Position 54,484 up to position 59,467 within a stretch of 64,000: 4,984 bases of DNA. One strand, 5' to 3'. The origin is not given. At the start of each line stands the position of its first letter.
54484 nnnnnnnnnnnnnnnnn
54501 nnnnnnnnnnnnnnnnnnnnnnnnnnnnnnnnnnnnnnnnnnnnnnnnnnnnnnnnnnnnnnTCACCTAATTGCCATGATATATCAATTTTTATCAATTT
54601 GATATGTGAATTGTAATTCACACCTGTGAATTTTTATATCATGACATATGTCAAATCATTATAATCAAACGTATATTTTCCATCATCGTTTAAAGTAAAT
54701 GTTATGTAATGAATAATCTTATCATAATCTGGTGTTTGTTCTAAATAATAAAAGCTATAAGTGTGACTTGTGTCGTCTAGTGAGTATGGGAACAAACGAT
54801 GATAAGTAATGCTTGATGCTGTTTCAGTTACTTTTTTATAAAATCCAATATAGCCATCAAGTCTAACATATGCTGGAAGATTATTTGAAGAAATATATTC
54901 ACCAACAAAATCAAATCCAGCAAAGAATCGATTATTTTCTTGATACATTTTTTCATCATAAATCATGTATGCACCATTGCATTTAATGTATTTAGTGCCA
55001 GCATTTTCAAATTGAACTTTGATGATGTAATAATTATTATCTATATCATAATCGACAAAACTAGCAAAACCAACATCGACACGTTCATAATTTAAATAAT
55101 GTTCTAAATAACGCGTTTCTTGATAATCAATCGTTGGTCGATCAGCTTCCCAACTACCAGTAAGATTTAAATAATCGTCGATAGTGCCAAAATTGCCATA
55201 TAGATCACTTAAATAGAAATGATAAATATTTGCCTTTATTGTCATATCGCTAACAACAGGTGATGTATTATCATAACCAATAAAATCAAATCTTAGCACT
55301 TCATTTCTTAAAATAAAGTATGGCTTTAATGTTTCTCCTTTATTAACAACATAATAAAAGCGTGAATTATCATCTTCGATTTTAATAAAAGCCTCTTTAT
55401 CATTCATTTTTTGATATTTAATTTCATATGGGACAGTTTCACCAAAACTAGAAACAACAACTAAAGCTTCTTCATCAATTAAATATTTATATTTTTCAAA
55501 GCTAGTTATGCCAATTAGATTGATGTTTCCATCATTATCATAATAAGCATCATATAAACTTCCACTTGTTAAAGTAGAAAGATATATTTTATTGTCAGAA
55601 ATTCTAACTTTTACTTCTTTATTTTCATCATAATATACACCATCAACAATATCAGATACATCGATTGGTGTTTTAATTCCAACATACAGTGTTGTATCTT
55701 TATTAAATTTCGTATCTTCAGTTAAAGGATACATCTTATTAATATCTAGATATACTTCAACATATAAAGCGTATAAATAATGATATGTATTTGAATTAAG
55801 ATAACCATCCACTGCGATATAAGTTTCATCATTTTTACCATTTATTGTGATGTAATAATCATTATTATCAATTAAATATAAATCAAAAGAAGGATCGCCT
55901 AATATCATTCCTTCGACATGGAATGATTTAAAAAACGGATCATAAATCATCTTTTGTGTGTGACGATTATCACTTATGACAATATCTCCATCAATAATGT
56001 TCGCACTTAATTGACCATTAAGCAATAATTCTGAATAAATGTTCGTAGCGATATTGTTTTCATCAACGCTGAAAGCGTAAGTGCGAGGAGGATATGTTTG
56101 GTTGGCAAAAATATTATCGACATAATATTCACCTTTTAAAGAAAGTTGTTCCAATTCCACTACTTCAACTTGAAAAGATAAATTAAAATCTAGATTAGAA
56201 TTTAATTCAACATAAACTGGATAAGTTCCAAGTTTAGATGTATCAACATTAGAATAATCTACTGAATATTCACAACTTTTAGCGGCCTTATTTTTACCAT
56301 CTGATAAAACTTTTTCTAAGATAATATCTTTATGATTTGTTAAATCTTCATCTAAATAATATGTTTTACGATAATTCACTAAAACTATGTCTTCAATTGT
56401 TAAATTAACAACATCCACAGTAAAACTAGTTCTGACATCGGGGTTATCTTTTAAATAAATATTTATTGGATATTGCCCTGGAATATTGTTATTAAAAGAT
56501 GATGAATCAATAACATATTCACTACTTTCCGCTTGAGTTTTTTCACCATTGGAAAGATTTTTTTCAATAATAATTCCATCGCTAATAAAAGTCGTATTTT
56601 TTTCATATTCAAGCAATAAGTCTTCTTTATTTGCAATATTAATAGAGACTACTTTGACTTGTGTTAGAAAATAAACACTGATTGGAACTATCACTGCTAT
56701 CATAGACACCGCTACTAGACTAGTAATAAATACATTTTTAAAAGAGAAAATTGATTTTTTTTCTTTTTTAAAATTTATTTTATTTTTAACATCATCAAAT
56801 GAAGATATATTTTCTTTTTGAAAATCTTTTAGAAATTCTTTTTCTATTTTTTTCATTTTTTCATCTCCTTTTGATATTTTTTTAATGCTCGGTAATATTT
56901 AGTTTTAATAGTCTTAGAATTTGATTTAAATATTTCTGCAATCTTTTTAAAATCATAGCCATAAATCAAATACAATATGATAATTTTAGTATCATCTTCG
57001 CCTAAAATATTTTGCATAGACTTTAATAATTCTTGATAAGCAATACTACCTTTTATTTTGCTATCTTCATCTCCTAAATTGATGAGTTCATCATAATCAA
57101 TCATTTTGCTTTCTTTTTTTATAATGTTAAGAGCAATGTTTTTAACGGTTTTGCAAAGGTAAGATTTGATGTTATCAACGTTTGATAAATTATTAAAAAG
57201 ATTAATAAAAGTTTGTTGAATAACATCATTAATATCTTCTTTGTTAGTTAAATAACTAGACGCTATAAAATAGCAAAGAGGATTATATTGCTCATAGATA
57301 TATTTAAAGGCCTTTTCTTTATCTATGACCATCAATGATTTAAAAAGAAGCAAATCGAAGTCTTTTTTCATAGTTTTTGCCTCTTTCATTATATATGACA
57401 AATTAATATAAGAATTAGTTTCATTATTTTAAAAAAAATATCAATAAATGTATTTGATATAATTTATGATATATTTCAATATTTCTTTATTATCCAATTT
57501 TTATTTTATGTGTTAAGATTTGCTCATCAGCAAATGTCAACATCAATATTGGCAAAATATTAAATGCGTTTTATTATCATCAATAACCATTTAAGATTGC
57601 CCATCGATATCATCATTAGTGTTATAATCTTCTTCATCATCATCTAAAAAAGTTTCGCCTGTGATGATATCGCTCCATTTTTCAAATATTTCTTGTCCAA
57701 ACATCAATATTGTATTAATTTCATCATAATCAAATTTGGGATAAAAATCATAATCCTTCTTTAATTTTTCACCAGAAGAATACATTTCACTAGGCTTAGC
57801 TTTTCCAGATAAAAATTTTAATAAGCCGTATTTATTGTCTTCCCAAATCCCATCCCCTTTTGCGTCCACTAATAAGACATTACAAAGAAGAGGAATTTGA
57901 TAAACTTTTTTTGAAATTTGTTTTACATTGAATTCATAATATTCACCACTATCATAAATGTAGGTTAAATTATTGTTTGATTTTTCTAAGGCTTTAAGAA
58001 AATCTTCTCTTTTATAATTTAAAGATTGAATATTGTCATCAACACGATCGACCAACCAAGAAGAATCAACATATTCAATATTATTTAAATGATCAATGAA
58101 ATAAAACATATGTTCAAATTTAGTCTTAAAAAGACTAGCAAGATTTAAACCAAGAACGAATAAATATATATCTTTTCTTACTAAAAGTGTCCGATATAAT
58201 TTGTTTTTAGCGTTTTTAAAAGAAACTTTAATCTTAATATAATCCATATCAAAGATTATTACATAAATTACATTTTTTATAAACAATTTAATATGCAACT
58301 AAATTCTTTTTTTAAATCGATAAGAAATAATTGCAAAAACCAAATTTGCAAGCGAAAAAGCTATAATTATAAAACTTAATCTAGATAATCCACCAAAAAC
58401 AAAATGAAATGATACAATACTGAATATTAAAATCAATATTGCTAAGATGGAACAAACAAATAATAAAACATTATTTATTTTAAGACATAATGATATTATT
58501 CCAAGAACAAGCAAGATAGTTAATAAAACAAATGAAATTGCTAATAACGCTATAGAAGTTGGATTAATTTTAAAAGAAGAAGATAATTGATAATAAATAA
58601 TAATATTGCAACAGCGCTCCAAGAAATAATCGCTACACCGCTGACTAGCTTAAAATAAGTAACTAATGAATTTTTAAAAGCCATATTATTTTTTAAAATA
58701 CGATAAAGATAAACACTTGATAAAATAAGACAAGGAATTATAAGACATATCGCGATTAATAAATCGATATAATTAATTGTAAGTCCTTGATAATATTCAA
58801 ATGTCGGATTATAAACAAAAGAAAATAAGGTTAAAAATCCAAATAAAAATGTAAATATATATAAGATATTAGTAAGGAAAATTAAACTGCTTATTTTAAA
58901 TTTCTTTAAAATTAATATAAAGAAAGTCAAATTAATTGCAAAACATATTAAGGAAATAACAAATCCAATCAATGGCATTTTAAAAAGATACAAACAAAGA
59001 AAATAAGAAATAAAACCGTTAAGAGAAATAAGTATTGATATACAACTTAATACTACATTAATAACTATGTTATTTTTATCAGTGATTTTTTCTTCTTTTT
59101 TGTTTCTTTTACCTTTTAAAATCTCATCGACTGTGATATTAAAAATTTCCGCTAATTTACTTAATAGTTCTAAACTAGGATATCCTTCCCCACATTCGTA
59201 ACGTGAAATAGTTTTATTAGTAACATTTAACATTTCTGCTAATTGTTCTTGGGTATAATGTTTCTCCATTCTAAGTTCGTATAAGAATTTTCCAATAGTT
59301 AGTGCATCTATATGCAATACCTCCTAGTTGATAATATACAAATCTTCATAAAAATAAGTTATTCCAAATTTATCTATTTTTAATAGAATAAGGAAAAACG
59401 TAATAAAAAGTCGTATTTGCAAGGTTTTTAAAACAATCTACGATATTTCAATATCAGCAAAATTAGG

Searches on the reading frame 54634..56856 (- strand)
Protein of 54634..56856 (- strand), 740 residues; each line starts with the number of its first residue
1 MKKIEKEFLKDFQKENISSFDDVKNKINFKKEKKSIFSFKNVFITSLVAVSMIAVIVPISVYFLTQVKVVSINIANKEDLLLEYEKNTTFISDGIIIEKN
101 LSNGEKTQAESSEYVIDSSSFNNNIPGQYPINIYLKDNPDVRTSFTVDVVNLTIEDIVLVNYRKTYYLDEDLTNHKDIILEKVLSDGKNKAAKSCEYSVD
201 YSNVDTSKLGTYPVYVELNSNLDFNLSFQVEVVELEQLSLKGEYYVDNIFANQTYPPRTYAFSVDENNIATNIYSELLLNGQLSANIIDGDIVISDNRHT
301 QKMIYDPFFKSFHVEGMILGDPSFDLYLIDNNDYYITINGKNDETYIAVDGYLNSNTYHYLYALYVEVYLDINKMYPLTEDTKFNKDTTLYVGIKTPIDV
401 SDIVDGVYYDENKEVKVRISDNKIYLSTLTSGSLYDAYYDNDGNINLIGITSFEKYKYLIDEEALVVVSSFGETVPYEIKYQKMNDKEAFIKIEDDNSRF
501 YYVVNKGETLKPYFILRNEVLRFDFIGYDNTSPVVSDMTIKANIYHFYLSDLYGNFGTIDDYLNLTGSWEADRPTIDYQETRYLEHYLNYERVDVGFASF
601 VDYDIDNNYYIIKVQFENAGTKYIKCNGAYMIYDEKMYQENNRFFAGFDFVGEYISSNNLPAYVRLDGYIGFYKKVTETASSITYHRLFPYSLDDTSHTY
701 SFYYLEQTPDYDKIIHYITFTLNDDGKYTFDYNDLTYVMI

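Call 42: search_protein_families(library=pfam, proteins=[window:54634-56856:-], max_evalue=0.01)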
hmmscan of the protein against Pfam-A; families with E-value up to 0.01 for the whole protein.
window:54634-56856:- (740 aa): 1 family
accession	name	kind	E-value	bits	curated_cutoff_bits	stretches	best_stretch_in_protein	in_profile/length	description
PF07523.18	Big_3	-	4e-06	27.4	21.2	0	164-232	6-68/68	Bacterial Ig-like domain (group 3)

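Call 81: search_protein_families(library=padloc, proteins=[window:54634-56856:-], max_evalue=0.001)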
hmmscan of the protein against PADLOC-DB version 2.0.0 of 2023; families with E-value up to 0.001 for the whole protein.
window:54634-56856:- (740 aa): 0 families

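Call 82: search_protein_families(library=phrogs, proteins=[window:54634-56856:-], max_evalue=0.001)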
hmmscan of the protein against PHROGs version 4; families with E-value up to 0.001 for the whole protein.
window:54634-56856:- (740 aa): 0 families

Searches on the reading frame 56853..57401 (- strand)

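Call 42: search_protein_families(library=pfam, proteins=[window:56853-57401:-], max_evalue=0.01)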
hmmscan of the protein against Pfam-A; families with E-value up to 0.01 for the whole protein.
window:56853-57401:- (182 aa): 3 families
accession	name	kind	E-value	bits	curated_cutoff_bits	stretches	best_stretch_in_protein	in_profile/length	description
PF04542.20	Sigma70_r2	-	4.4e-09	36.4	24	1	35-98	1-69/71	Sigma-70 region 2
PF08281.18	Sigma70_r4_2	-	5.6e-06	26.4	25.7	1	133-175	11-53/54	Sigma-70, region 4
PF13921.12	Myb_DNA-bind_6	-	1.2e-05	25.8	22.9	1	135-174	4-44/60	Myb-like DNA-binding domain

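Call 81: search_protein_families(library=padloc, proteins=[window:56853-57401:-], max_evalue=0.001)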
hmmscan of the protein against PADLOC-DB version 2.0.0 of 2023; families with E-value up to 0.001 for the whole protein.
window:56853-57401:- (182 aa): 0 families

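Call 82: search_protein_families(library=phrogs, proteins=[window:56853-57401:-], max_evalue=0.001)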
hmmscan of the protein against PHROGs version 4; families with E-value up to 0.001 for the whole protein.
window:56853-57401:- (182 aa): 1 family
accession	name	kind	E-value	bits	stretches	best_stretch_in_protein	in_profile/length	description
phrog_1740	-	transcription regulation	3.2e-16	60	1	20-181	46-217/567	RNA polymerase sigma factor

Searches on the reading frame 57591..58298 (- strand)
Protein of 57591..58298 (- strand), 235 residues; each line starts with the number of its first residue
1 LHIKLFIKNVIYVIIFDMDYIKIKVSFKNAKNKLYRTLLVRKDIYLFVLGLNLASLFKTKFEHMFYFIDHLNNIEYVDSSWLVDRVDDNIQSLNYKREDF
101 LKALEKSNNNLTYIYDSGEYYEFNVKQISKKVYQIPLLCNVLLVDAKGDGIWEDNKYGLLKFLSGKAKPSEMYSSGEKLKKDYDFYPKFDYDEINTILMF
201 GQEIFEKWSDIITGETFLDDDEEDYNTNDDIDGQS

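Call 42: search_protein_families(library=pfam, proteins=[window:57591-58298:-], max_evalue=0.01)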
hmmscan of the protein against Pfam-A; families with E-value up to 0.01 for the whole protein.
window:57591-58298:- (235 aa): 1 family
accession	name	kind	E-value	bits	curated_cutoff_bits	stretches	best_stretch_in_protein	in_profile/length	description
PF07929.16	PRiA4_ORF3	-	4.1e-10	40.1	26.6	1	21-182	3-163/173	Plasmid pRiA4b ORF-3-like protein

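Call 81: search_protein_families(library=padloc, proteins=[window:57591-58298:-], max_evalue=0.001)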
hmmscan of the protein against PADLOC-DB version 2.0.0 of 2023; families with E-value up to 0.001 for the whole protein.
window:57591-58298:- (235 aa): 0 families

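Call 82: search_protein_families(library=phrogs, proteins=[window:57591-58298:-], max_evalue=0.001)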
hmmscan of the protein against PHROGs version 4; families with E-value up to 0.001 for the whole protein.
window:57591-58298:- (235 aa): 0 families

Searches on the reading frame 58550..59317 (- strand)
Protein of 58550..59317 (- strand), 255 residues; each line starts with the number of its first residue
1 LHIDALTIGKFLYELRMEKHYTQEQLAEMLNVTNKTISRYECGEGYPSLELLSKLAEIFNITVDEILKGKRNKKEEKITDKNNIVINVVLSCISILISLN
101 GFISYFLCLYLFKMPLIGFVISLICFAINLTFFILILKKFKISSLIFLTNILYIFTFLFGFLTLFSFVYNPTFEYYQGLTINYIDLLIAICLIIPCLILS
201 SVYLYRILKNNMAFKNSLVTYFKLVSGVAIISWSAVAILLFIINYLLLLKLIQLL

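Call 42: search_protein_families(library=pfam, proteins=[window:58550-59317:-], max_evalue=0.01)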
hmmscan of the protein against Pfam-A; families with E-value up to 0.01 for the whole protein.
window:58550-59317:- (255 aa): 7 families
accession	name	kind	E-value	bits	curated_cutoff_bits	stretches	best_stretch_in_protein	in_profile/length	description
PF01381.28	HTH_3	-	4.2e-16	59.1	23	1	12-66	1-55/55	Helix-turn-helix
PF12844.13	HTH_19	-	1.9e-09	37.7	30.2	1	9-70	1-62/64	Helix-turn-helix domain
PF13560.12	HTH_31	-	9.9e-08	32.6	27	1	9-65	3-60/64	Helix-turn-helix domain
PF13443.12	HTH_26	-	1.4e-06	28.9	22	1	14-68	4-59/63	Cro/C1-type HTH DNA-binding domain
PF08279.18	HTH_11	-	0.0034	17.7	25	0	12-40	6-35/55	HTH domain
PF13545.12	HTH_Crp_2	-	0.0042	17.5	27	1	19-39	21-41/70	Crp-like helix-turn-helix domain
PF04545.22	Sigma70_r4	-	0.005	16.8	24.1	0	15-39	15-39/50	Sigma-70, region 4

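Call 81: search_protein_families(library=padloc, proteins=[window:58550-59317:-], max_evalue=0.001)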
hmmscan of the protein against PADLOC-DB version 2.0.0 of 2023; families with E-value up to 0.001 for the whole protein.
window:58550-59317:- (255 aa): 15 families
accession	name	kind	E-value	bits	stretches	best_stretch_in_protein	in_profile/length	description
PDLC02926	HTH_VI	-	2.4e-13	48.2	1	8-86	2-80/92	-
PDLC03947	RmrA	-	9.9e-11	39.1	1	10-78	14-82/383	-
PDLC03945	RmrA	-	6.2e-10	36.8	1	8-83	3-77/394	-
PDLC03951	RmrA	-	7.4e-08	29.8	1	12-75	13-76/400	-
PDLC03954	RmrA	-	1e-07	29.3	1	10-76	13-79/380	-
PDLC04775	PDC-M69A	-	3.3e-07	28.8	1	7-78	7-78/113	-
PDLC03952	RmrA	-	1.6e-06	25.2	1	8-73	23-88/395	-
PDLC04142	capH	-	2.7e-06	26.4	1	12-72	11-71/103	capH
PDLC03949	RmrA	-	3.2e-06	24.3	1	16-63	11-58/363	-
PDLC03944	RmrA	-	5.4e-06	23.7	1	11-61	10-60/384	-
PDLC03948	RmrA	-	1.1e-05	22.6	1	14-70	15-71/397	-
PDLC03943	RmrA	-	3.9e-05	20.9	1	15-77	10-73/370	-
PDLC03956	RmrA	-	6e-05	20.3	1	21-73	23-75/399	-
PDLC03955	RmrA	-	0.00026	18.4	1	19-64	32-77/371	-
PDLC03946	RmrA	-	0.0007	16.4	1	15-71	10-66/357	-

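Call 82: search_protein_families(library=phrogs, proteins=[window:58550-59317:-], max_evalue=0.001)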
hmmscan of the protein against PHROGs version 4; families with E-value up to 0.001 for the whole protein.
window:58550-59317:- (255 aa): 19 families
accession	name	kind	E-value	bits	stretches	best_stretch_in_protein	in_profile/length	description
phrog_8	-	transcription regulation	9.9e-17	62.4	1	7-80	76-149/346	transcriptional regulator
phrog_3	-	transcription regulation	1.3e-15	59.1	1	6-82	87-163/430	transcriptional repressor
phrog_4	-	transcription regulation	2e-12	47.8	1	6-92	135-222/400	transcriptional repressor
phrog_2967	-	transcription regulation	2.2e-11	44.7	1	8-80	11-78/225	transcriptional regulator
phrog_2439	-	transcription regulation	6.2e-11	42.8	1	5-78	5-78/367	transcriptional regulator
phrog_1373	-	transcription regulation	1e-09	39.6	1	6-79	62-135/166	transcriptional regulator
phrog_5823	-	transcription regulation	3.3e-08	34.1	1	6-78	5-78/404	transcriptional regulator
phrog_4836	-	transcription regulation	1.7e-05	25.4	1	13-82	81-147/194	CII-like regulator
phrog_2328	-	transcription regulation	4e-05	24.4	1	12-74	20-82/128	transcriptional repressor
phrog_1994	-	DNA, RNA and nucleotide metabolism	5.6e-05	24.1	1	12-81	4-73/170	DNA binding protein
phrog_5414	-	DNA, RNA and nucleotide metabolism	7.8e-05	23.4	1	21-65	21-65/97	HTH DNA binding protein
phrog_6499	-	transcription regulation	0.00023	21.6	1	17-60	22-65/157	transcriptional regulator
phrog_27318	-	unknown function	0.00024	21.5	1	8-74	5-70/289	-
phrog_638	-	transcription regulation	0.0003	21.6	1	22-76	19-73/145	transcriptional regulator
phrog_1124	-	transcription regulation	0.00035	21.2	1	8-60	9-60/177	transcriptional regulator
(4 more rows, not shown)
